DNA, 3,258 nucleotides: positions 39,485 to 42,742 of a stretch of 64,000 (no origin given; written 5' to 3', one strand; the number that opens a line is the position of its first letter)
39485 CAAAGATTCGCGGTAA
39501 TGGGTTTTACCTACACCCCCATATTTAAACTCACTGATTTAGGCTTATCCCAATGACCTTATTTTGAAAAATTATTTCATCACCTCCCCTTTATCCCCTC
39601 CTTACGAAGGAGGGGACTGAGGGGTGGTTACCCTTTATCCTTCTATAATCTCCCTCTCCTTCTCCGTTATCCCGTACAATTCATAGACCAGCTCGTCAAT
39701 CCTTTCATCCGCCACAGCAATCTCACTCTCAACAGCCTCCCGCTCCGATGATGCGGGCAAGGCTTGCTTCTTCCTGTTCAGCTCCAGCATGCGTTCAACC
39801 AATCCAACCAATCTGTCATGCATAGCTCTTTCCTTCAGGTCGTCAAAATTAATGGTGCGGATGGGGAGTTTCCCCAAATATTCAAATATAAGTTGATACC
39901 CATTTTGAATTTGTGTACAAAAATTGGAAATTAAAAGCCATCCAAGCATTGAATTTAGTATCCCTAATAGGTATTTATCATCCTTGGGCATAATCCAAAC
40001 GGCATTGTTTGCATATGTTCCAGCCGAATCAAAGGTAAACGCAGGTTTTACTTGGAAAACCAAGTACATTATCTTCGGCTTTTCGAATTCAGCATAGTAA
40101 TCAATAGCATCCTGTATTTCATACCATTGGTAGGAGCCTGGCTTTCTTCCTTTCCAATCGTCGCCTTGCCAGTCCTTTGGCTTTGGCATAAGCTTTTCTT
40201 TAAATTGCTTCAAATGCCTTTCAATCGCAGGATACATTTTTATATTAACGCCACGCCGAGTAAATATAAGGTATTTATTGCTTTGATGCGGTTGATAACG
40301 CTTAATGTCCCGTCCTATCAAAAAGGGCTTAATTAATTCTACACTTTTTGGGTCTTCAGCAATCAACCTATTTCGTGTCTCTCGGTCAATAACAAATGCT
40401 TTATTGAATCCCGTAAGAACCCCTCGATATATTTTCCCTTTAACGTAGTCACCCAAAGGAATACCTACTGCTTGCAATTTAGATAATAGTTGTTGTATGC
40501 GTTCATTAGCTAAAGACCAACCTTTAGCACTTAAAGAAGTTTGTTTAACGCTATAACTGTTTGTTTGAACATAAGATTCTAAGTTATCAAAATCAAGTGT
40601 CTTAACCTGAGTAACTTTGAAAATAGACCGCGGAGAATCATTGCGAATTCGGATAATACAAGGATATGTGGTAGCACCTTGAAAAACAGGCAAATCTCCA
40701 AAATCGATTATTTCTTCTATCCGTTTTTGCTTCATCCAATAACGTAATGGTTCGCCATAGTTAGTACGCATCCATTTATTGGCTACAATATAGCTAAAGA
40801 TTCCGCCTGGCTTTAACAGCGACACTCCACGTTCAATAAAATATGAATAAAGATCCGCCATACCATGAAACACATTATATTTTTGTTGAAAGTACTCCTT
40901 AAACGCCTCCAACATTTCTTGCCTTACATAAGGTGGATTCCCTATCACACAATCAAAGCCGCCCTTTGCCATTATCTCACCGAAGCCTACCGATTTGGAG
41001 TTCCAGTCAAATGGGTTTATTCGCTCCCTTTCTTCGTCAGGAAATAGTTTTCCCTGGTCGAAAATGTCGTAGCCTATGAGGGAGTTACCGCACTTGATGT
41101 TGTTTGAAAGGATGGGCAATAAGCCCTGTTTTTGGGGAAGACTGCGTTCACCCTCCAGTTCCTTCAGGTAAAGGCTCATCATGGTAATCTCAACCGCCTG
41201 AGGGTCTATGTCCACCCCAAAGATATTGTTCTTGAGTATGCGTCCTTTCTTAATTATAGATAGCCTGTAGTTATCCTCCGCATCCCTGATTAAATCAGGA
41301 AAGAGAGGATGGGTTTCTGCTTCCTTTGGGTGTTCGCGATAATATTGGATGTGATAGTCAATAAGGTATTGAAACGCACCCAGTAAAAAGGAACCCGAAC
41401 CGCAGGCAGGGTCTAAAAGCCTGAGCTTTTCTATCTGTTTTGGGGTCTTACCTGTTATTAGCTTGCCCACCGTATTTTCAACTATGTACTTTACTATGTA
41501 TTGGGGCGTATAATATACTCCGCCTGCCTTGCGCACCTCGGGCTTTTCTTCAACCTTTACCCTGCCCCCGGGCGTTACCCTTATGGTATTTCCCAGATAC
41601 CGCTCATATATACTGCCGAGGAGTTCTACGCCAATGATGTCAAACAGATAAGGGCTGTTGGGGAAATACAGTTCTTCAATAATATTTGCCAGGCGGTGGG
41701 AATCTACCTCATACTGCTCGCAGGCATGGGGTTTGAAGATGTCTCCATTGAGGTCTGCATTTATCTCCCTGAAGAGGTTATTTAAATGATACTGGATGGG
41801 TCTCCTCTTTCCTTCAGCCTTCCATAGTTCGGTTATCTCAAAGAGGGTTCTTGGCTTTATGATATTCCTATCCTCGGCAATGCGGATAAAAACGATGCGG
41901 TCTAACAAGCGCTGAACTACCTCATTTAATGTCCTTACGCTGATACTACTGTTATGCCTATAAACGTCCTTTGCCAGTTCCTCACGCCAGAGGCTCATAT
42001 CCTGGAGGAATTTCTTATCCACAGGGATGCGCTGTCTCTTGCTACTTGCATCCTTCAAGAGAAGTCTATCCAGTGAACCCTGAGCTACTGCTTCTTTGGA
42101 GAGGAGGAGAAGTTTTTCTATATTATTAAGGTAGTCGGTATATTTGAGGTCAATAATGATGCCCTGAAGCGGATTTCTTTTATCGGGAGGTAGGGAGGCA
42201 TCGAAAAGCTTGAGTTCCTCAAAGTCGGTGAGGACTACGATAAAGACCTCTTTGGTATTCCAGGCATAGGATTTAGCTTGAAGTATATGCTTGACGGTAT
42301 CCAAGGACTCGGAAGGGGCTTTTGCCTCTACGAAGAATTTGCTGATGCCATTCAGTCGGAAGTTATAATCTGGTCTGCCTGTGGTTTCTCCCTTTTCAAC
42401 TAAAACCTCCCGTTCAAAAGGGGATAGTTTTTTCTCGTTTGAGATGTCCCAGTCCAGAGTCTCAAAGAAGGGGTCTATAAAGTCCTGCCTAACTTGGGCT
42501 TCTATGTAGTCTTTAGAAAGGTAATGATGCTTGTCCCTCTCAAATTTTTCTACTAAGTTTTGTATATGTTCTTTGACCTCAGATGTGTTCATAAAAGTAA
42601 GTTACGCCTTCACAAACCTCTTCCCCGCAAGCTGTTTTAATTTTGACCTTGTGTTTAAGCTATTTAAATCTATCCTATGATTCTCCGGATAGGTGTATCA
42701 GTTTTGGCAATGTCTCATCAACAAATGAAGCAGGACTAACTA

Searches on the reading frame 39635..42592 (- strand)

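Call 10: search_protein_families(library=ncbifam, proteins=[window:39635-42592:-], max_evalue=0.001)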
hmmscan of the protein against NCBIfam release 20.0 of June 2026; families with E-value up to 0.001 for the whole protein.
window:39635-42592:- (985 aa): 7 families
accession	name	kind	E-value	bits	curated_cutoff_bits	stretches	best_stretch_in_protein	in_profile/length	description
NF033452.1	BREX_1_MTaseX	exception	4.9e-36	124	500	3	544-679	506-643/1210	BREX-1 system adenine-specific DNA-methyltransferase PglX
NF033455.1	BREX_6_MTaseX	exception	7.3e-28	96.6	900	2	368-478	308-400/1319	BREX-6 system adenine-specific DNA-methyltransferase PglX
NF033451.1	BREX_2_MTaseX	equivalog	2.8e-24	85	400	1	353-664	191-482/1185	BREX-2 system adenine-specific DNA-methyltransferase PglX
TIGR02987.1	met_A_Alw26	exception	8.3e-14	51.2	353.5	1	355-557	1-124/523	Alw26I/Eco31I/Esp3I family type II restriction adenine-specific DNA-methyltransferase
NF047738.1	antiphage_MADS2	equivalog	1.1e-11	43.8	720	1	245-476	222-407/654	methylation-associated defense system DNA methyltransferase MAD2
NF033454.1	BREX_5_MTaseX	exception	3.8e-10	38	900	1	388-478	301-368/1404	BREX-5 system adenine-specific DNA-methyltransferase PglX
NF008748.0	PRK11783.1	equivalog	0.00061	18.1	466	1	388-472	192-276/704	bifunctional 23S rRNA (guanine(2069)-N(7))-methyltransferase RlmK/23S rRNA (guanine(2445)-N(2))-methyltransferase RlmL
